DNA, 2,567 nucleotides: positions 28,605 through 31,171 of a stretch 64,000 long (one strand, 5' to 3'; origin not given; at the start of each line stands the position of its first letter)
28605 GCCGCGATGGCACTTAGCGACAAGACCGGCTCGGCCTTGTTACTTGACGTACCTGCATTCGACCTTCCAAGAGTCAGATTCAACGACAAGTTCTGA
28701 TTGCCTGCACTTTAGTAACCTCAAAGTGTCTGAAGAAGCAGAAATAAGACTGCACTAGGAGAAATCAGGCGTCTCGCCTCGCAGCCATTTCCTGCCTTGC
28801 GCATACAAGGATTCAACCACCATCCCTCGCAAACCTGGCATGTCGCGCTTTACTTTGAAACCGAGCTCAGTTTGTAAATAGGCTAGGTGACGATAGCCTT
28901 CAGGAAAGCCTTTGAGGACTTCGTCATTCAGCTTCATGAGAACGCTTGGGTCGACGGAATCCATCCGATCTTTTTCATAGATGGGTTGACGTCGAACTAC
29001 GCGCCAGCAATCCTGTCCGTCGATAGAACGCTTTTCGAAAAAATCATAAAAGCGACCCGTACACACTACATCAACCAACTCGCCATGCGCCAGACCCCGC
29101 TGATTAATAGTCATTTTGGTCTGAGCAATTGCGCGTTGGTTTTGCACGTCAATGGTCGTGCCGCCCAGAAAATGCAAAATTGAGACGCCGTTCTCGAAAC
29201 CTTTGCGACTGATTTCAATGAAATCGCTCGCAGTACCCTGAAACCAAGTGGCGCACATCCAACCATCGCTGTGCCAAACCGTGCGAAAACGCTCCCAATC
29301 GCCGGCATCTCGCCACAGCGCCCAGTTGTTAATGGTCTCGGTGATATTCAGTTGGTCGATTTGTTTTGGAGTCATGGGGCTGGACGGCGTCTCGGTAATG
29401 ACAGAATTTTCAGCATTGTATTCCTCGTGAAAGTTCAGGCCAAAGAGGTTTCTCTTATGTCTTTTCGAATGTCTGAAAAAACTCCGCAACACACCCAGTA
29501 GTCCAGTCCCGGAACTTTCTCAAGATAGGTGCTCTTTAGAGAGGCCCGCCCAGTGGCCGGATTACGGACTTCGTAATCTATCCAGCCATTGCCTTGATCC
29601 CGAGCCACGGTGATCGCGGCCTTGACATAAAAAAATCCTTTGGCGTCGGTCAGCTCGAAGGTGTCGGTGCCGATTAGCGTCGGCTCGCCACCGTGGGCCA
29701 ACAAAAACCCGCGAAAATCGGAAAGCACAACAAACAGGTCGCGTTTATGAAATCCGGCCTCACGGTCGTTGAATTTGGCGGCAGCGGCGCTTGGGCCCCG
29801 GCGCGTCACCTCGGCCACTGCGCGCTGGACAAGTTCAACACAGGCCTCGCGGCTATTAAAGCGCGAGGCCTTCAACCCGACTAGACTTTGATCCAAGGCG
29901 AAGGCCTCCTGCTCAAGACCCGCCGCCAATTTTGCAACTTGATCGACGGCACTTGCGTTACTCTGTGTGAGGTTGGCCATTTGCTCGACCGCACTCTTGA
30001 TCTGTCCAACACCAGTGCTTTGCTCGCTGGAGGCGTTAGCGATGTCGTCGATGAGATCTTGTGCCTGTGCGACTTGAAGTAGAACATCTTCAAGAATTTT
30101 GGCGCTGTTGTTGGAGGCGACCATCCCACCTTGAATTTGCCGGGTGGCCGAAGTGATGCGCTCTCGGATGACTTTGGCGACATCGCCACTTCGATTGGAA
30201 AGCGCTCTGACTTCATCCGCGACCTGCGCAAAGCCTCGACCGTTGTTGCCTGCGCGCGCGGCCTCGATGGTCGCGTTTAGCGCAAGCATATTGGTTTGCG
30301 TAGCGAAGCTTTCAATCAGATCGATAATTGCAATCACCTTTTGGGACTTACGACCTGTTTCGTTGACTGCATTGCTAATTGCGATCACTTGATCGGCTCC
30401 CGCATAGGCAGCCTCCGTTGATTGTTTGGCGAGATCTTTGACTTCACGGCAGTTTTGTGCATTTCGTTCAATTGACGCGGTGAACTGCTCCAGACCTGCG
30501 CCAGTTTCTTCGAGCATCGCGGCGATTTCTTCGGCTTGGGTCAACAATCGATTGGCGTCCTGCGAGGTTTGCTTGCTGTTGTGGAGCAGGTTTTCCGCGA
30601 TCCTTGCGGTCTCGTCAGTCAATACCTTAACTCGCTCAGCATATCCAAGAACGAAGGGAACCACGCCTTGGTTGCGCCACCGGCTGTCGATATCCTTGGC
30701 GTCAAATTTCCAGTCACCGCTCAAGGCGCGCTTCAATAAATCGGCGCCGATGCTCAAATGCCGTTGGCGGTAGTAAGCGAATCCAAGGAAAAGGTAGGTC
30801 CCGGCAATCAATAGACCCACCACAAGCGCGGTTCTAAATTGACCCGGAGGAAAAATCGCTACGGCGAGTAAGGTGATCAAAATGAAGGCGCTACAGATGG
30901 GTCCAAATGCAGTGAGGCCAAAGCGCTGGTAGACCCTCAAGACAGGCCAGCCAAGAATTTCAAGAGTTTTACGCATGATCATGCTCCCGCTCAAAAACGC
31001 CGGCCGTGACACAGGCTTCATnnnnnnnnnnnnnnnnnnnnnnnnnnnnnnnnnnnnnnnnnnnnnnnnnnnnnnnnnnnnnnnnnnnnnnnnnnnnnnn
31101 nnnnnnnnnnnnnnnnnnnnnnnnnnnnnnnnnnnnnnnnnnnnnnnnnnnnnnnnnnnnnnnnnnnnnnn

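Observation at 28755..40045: Complete chemosensory operon built entirely around receptors with no periplasmic domain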

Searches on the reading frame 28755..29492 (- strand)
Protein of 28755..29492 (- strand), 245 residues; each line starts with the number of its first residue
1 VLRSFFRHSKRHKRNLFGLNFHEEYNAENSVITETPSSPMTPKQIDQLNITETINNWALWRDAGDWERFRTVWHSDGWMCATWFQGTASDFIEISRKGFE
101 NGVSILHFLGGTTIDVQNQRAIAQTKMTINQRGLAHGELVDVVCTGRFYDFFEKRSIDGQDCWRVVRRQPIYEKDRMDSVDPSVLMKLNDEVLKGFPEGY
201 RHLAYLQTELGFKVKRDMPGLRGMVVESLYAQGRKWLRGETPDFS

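Call 5: search_protein_families(library=pfam, proteins=[window:28755-29492:-], max_evalue=0.01)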
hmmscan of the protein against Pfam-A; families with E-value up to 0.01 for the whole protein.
window:28755-29492:- (245 aa): 1 family
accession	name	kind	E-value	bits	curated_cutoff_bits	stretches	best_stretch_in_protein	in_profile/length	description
PF13577.12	SnoaL_4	-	4.8e-12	46.4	24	1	46-168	5-125/126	SnoaL-like domain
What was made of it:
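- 28755..29375 (-): SnoaL_4 gene 59 nt downstream. It is a neighbour, not part of the conserved module. Pfam SnoaL_4 4.8e-12 (call 5).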

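Call 6: search_protein_families(library=ncbifam, proteins=[window:28755-29492:-], max_evalue=0.01)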
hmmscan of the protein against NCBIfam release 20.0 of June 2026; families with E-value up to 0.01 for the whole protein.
window:28755-29492:- (245 aa): 0 families

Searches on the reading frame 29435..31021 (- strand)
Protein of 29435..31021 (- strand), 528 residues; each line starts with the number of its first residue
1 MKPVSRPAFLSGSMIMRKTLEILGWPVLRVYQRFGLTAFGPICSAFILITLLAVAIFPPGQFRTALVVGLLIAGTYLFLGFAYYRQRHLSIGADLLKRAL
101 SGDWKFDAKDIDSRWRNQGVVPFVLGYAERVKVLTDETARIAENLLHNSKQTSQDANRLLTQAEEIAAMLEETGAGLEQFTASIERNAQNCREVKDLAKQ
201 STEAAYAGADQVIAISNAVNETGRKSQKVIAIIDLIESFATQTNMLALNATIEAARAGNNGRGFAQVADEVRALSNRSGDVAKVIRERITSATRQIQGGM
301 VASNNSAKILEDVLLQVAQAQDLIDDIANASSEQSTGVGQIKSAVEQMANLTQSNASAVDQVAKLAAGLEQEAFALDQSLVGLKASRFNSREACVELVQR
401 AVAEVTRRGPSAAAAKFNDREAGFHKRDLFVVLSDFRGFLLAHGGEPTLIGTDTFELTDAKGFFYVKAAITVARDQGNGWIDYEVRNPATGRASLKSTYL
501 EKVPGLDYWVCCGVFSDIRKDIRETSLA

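Call 5: search_protein_families(library=pfam, proteins=[window:29435-31021:-], max_evalue=0.01)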
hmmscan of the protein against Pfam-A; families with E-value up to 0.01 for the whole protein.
window:29435-31021:- (528 aa): 3 families
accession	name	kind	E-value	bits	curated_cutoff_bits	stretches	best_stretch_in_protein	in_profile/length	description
PF00015.26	MCPsignal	-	2e-34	119.3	34.6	1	196-352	2-172/172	Methyl-accepting chemotaxis protein (MCP) signalling domain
PF17200.10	sCache_2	-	8.2e-14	52.3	25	1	429-521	55-148/155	Single Cache domain 2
PF08269.17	dCache_2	-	2.4e-10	40.5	26.5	1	434-517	212-295/298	Cache domain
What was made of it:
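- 29435..30976 (-): MCP2: TM hairpin, HAMP-like linker, 36H signalling domain and a C-terminal sCache_2 domain. MCPsignal 2e-34 and sCache_2 8e-14 (call 5).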

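Call 6: search_protein_families(library=ncbifam, proteins=[window:29435-31021:-], max_evalue=0.01)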
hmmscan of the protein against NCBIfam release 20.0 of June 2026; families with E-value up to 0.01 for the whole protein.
window:29435-31021:- (528 aa): 8 families
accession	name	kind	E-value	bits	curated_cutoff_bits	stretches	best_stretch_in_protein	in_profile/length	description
NF047851.1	MCPCitTducer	equivalog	1.4e-47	163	900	1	150-410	281-541/553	methyl-accepting chemotaxis citrate transducer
NF041847.1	transduc_aer2_vibrio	equivalog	9.6e-46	156.4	1200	1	131-378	504-747/804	aerotaxis transducer Aer2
NF007309.0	PRK09793.1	equivalog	1.5e-45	156.2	903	1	156-376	284-504/533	methyl-accepting chemotaxis protein IV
NF011622.0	PRK15048.1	equivalog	9.9e-45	153.7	900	1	156-394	286-521/553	methyl-accepting chemotaxis protein II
NF011615.0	PRK15041.1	equivalog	2.3e-43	148.7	947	1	149-415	281-547/554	methyl-accepting chemotaxis protein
NF058645.1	MCPCtpMPsAe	equivalog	6.6e-23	81.3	900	1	128-373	287-532/558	methyl-accepting chemotaxis protein CtpM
NF050802.1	AspChtxCcaA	equivalog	2.6e-15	55.8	1300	1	220-347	563-693/700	aspartate chemotaxis receptor CcaA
NF053767.1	CIS13_fam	equivalog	0.0085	15.4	370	1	261-369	285-391/392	CIS13 family contractile injection system protein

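Call 21: find_homologous_proteins(query=window:29435-30976:-)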
Query window:29435-30976:- (513 aa): 7537 proteins with E <= 0.001 among 8000 candidates; the best 120 are listed.
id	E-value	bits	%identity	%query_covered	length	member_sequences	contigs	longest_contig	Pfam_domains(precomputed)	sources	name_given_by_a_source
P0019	0.0e+0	1110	100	100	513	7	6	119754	PF00015.27,PF08269.18,PF17200.11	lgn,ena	-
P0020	1.5e-264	896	81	100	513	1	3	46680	PF00015.27,PF08269.18,PF17200.11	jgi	jgi:Methyl-accepting chemotaxis protein (MCP) signalling domain/Single Cache domain 2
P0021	6.0e-238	809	74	100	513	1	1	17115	PF00015.27,PF08269.18,PF17200.11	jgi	jgi:Methyl-accepting chemotaxis protein (MCP) signalling domain/Single Cache domain 2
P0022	4.6e-229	779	70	99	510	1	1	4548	PF00015.27,PF08269.18,PF17200.11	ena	-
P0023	2.8e-196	671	62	98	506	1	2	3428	PF00015.27,PF08269.18,PF17200.11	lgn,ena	-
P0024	1.6e-193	662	61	98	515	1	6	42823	PF00015.27,PF08269.18,PF17200.11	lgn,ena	-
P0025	3.1e-183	628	57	99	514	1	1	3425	PF00015.27,PF08269.18,PF17200.11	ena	-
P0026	1.8e-173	596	54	98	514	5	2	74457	PF00015.27,PF08269.18,PF17200.11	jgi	jgi:methyl-accepting chemotaxis protein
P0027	2.1e-173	596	78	71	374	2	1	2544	PF00015.27,PF08269.18,PF17200.11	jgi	jgi:hypothetical protein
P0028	3.9e-168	579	54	98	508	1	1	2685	PF00015.27,PF08269.18,PF17200.11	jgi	jgi:methyl-accepting chemotaxis protein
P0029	4.0e-167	575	55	99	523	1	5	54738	PF00015.27,PF08269.18,PF17200.11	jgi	jgi:methyl-accepting chemotaxis protein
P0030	2.0e-166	573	54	97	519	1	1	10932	PF00015.27,PF08269.18,PF17200.11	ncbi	-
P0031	3.3e-165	569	54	99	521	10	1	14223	PF00015.27,PF08269.18,PF17200.11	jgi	jgi:methyl-accepting chemotaxis protein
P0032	3.7e-165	569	53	98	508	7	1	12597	PF00015.27,PF08269.18,PF17200.11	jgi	jgi:methyl-accepting chemotaxis protein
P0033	9.2e-165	567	53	99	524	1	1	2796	PF00015.27,PF08269.18,PF17200.11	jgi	jgi:methyl-accepting chemotaxis protein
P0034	1.4e-163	564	55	99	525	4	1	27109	PF00015.27,PF08269.18,PF17200.11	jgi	jgi:methyl-accepting chemotaxis protein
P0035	2.0e-163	563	53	100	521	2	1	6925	PF00015.27,PF08269.18,PF17200.11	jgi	jgi:methyl-accepting chemotaxis protein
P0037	4.4e-163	562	53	100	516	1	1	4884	PF00015.27,PF08269.18,PF17200.11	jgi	jgi:methyl-accepting chemotaxis protein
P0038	9.2e-163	561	54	99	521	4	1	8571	PF00015.27,PF08269.18,PF17200.11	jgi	jgi:methyl-accepting chemotaxis protein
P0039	3.2e-162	559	54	99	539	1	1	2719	PF00015.27,PF08269.18,PF17200.11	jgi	jgi:methyl-accepting chemotaxis protein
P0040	6.6e-160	551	54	99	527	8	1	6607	PF00015.27,PF08269.18,PF17200.11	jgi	jgi:methyl-accepting chemotaxis protein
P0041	5.0e-158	545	52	99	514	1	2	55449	PF00015.27,PF08269.18,PF17200.11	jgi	jgi:methyl-accepting chemotaxis protein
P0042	5.3e-158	545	51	100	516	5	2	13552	PF00015.27,PF08269.18,PF17200.11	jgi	jgi:methyl-accepting chemotaxis protein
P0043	5.3e-157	542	53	98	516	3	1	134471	PF00015.27,PF08269.18,PF17200.11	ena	-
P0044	6.1e-149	515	50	98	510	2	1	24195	PF00015.27,PF08269.18,PF17200.11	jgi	jgi:methyl-accepting chemotaxis protein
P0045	2.6e-135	470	60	73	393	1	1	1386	PF00015.27,PF08269.18,PF17200.11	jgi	jgi:hypothetical protein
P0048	3.1e-112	394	59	63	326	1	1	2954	PF00015.27,PF08269.18,PF17200.11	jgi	jgi:Methyl-accepting chemotaxis protein (MCP) signalling domain/Cache domain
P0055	1.9e-65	240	37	75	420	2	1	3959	PF00015.27,PF08269.18,PF17200.11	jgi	jgi:hypothetical protein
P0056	3.4e-65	239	32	96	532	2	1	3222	PF00015.27,PF08269.18,PF17200.11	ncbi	-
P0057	2.3e-59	220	31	96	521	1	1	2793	PF00015.27,PF08269.18,PF17200.11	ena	-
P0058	5.7e-59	219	36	70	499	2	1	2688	PF00015.27,PF00672.31,PF08269.18,PF17200.11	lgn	-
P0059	8.2e-59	218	36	72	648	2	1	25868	PF00015.27,PF00672.31,PF08269.18,PF17200.11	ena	-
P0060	2.7e-58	216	31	93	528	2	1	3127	PF00015.27,PF08269.18,PF17200.11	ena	-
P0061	3.1e-57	213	34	70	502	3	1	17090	PF00015.27,PF00672.31,PF08269.18,PF17200.11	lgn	-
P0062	3.7e-57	213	34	71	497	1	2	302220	PF00015.27,PF00672.31,PF08269.18,PF17200.11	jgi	jgi:methyl-accepting chemotaxis protein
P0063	2.1e-55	207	35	71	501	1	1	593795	PF00015.27,PF00672.31,PF08269.18,PF17200.11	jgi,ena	-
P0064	7.3e-52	195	34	70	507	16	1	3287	PF00015.27,PF08269.18,PF17200.11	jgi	-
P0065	9.8e-50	188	33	70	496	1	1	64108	PF00015.27,PF00672.31,PF08269.18,PF17200.11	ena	-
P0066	4.1e-49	186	35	70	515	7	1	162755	PF00015.27,PF08269.18,PF17200.11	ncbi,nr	ncbi:MAG: methyl-accepting chemotaxis protein [Rhodoferax sp.]|nr:methyl-accepting chemotaxis protei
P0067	1.6e-46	178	33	74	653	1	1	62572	PF00015.27,PF00672.31,PF08269.18,PF17200.11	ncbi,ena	-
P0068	4.5e-45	173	35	73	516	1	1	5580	PF00015.27,PF00672.31,PF08269.18,PF17200.11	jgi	jgi:methyl-accepting chemotaxis protein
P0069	5.4e-44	169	34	73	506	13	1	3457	PF00015.27,PF00672.31,PF08269.18,PF17200.11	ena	-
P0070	7.2e-43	166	33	71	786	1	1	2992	PF00015.27,PF00672.31,PF08269.18,PF17200.11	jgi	jgi:methyl-accepting chemotaxis protein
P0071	1.3e-42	165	31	82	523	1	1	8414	PF00015.27,PF00672.31,PF08269.18,PF20155.5,PF17200.11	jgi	jgi:methyl-accepting chemotaxis protein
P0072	6.9e-42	162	30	72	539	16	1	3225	PF00015.27,PF08269.18,PF17200.11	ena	-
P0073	8.1e-42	162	31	70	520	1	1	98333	PF00015.27,PF08269.18,PF17200.11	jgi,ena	-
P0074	5.8e-41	159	29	72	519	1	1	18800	PF00015.27,PF08269.18,PF17200.11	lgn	-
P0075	1.1e-40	158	31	72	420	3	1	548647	PF00015.27,PF08269.18,PF17200.11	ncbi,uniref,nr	ncbi:hypothetical protein GCM10011352_19520 [Marinobacterium zhoushanense]|uniref:Methyl-accepting t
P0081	5.0e-39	153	31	71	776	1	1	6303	PF00015.27,PF08269.18,PF17200.11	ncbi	-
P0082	5.6e-39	153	31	71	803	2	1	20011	PF00015.27,PF00672.31,PF08269.18,PF17200.11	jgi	jgi:methyl-accepting chemotaxis protein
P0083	6.1e-39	153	40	44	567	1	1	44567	PF00015.27,PF17201.11,PF08269.18,PF17200.11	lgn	-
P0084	8.3e-39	152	32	73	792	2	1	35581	PF00015.27,PF08269.18,PF17200.11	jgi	jgi:methyl-accepting chemotaxis protein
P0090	2.9e-38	150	33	58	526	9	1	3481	PF00015.27,PF00672.31,PF08269.18,PF17200.11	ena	-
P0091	3.3e-38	150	36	48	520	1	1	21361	PF00015.27,PF00672.31,PF17201.11,PF08269.18,PF17200.11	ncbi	-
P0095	1.0e-37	149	33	69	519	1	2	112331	PF00015.27,PF17201.11,PF08269.18,PF17200.11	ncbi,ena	-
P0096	1.6e-37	148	32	71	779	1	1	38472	PF00015.27,PF00672.31,PF17200.11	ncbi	-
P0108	6.8e-37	146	36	57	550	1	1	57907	PF00015.27,PF17201.11,PF08269.18,PF17200.11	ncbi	ncbi:methyl-accepting chemotaxis protein [Burkholderia sp. MR1-5-21]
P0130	2.3e-36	144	29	72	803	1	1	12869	PF00015.27,PF00672.31,PF17200.11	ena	-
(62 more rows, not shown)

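Call 71: predict_structure(alignment_id=A5)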
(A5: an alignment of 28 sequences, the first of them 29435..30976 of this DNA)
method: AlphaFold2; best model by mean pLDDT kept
length: 513 residues; sequences in the alignment: 28
mean_pLDDT: 77.0   pTM: 0.39
mean pLDDT of the five models: 77.0, 74.2, 72.3, 63.6, 62.4
residues with pLDDT >= 90: 23; 70-90: 384; 50-70: 89; < 50: 17
segments of 3 or more residues with pLDDT < 50: 370-373, 502-513
pLDDT, mean of each block of 10 residues (from residue 1): 66 79 83 86 84 87 85 87 78 78 84 81 75 82 84 82 81 75 71 73 77 73 67 66 64 65 69 74 75 71 70 77 80 81 84 79 62 64 90 89 81 81 85 81 78 88 86 67 90 88 38 32
secondary structure, 60 per line:
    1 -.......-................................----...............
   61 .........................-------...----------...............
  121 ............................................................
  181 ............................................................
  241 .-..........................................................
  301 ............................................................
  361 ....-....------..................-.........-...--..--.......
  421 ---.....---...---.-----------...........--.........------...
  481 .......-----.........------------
elements in order: H2-8 H10-41 H46-85 H106-241 H243-364 H366-369 H376-393 H395-403 E414-420 E424-428 H450-460 E463-471 E478-487 E493-501
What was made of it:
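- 29435..30976 (-): AF2 pLDDT 77 (call 71).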

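Call 73: fold_search(model_id=the predicted structure, library=pdb)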
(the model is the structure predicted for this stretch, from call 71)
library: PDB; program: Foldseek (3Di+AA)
matches with E <= 10: 1043; with E <= 0.001: 41
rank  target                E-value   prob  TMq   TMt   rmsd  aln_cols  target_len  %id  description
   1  3zx6_A                2.4e-14  1.00  0.53  0.86   2.8       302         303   31  Structure of Hamp(AF1503)-Tsr fusion - Hamp (A291V) mutant (released 2012-02-29)
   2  3zx6_B                1.8e-13  1.00  0.53  0.86   2.8       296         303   31  Structure of Hamp(AF1503)-Tsr fusion - Hamp (A291V) mutant (released 2012-02-29)
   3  8c5v_I                4.3e-12  1.00  0.53  0.53   5.7       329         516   29  Chemotaxis core signalling unit from E protein lysed E. coli cells (released 2023-09-13)
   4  9a69_B                1.6e-10  1.00  0.28  0.22  19.8       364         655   21  Integrative model of MCPB-MCPC by crosslinking MS and deep learning (released 2024-09-18)
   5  9a65_B                1.8e-10  1.00  0.31  0.25  19.1       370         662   23  Integrative model of YVAQ-MCPB by crosslinking MS and deep learning (released 2024-09-18)
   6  1qu7_A                6.3e-10  1.00  0.40  0.83   3.2       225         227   38  FOUR HELICAL-BUNDLE STRUCTURE OF THE CYTOPLASMIC DOMAIN OF A SERINE CHEMOTAXIS RECEPTOR (released 2000-07-12)
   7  1qu7_B                6.7e-10  1.00  0.37  0.79   3.8       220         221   38  FOUR HELICAL-BUNDLE STRUCTURE OF THE CYTOPLASMIC DOMAIN OF A SERINE CHEMOTAXIS RECEPTOR (released 2000-07-12)
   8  2ch7_A                1.4e-08  1.00  0.26  0.40  13.3       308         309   23  Crystal structure of the cytoplasmic domain of a bacterial chemoreceptor from Thermotoga maritima (released 2006-04-18)
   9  9a65_A                2.3e-08  1.00  0.25  0.23  19.7       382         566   21  Integrative model of YVAQ-MCPB by crosslinking MS and deep learning (released 2024-09-18)
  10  2ch7_B                1.5e-07  1.00  0.25  0.39  16.6       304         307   24  Crystal structure of the cytoplasmic domain of a bacterial chemoreceptor from Thermotoga maritima (released 2006-04-18)
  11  3g6b_A                4.2e-07  1.00  0.32  0.68   4.5       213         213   23  Crystal structure of a Soluble Chemoreceptor from Thermotoga maritima Asn217Ile mutant (released 2009-07-28)
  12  4k08                  4.4e-07  1.00  0.21  0.69   3.4       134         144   20  Periplasmic sensor domain of chemotaxis protein, Adeh_3718 (released 2013-07-17)
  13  3g67_A                4.9e-07  1.00  0.32  0.67   4.5       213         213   23  Crystal Structure of a Soluble Chemoreceptor from Thermotoga maritima (released 2009-07-28)
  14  3g67_B                6.1e-07  1.00  0.37  0.82   3.0       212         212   24  Crystal Structure of a Soluble Chemoreceptor from Thermotoga maritima (released 2009-07-28)
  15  4exo                  7.2e-07  1.00  0.22  0.72   6.2       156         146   17  Revised, rerefined crystal structure of PDB entry 2QHK, methyl accepting chemotaxis protein (released 2012-05-30)
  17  2qhk                  9.9e-07  1.00  0.22  0.71   4.5       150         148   17  Crystal structure of methyl-accepting chemotaxis protein from Vibrio parahaemolyticus RIMD 2210633 (released 2007-08-21)
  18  5g4y                  1.1e-06  1.00  0.23  0.74   2.4       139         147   19  Structural basis for carboxylic acid recognition by a Cache chemosensory domain. (released 2017-03-29)
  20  3ub6_A                1.0e-05  1.00  0.22  0.60   4.9       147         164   16  Periplasmic portion of the Helicobacter pylori chemoreceptor TlpB with urea bound (released 2012-06-27)
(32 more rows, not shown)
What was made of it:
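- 29435..30976 (-): Foldseek gives Tsr 3zx6 at TMt 0.86 and rmsd 2.8 (call 73).
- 29474..29851 (-): sCache_2 domain of MCP2 (residues 376-501), located after the signalling hairpin and therefore cytoplasmic. Foldseek hits 4k08, 4exo, 2qhk and 5g4y (TMt 0.74, rmsd 2.4) (call 73).
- On sCache_2 (PF17200) sensor domains: Foldseek matches 4k08, 4exo, 2qhk, 5g4y and 3ub6 (call 73).
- Foldseek gives Tsr 3zx6 at TMt 0.86 and rmsd 2.8, against 0.40 for the 44H receptor 2ch7 (call 73). AF2 alpha/beta domain at residues 376-501 with pLDDT 80-90 (call 71), and Foldseek matches (call 73).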

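Call 81: find_encoding_contigs(protein=P0056, flank=10000, max_places=2)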
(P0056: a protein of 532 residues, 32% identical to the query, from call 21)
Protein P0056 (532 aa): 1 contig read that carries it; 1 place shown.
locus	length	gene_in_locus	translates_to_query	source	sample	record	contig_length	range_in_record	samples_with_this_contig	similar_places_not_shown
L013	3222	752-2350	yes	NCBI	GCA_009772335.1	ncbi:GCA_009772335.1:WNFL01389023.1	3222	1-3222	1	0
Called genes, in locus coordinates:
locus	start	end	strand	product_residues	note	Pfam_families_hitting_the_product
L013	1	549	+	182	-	?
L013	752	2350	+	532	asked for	PF00015:MCPsignal, PF17200:sCache_2, PF08269:dCache_2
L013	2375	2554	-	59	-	-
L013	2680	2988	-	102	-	-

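Call 82: find_encoding_contigs(protein=P0043, flank=10000, max_places=1)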
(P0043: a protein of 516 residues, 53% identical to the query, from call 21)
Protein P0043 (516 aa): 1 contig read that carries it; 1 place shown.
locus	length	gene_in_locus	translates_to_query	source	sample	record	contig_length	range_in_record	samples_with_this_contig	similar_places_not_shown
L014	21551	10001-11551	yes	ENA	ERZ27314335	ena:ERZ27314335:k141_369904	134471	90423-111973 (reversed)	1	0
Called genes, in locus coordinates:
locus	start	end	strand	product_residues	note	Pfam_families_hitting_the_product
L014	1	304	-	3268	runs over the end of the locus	PF14252:DUF4347, PF17210:SdrD_B (weak)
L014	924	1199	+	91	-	-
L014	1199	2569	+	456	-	-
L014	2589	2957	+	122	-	PF00072:Response_reg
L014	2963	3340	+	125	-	PF00072:Response_reg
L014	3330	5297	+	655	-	PF01627:Hpt, PF02895:H-kinase_dim (weak), PF02518:HATPase_c, PF01584:CheW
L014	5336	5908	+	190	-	PF01584:CheW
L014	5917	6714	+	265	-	PF03705:CheR_N (weak), PF01739:CheR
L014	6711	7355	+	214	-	PF03975:CheD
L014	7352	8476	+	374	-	PF00072:Response_reg, PF01339:CheB_methylest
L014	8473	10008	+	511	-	PF00015:MCPsignal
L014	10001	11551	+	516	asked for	PF00015:MCPsignal, PF08269:dCache_2, PF17200:sCache_2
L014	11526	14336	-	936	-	-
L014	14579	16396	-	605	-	PF01807:Zn_ribbon_DnaG, PF08275:DNAG_N, PF01751:Toprim, PF13662:Toprim_4, PF13155:Toprim_2, PF10410:DnaB_bind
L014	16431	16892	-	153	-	PF09424:YqeY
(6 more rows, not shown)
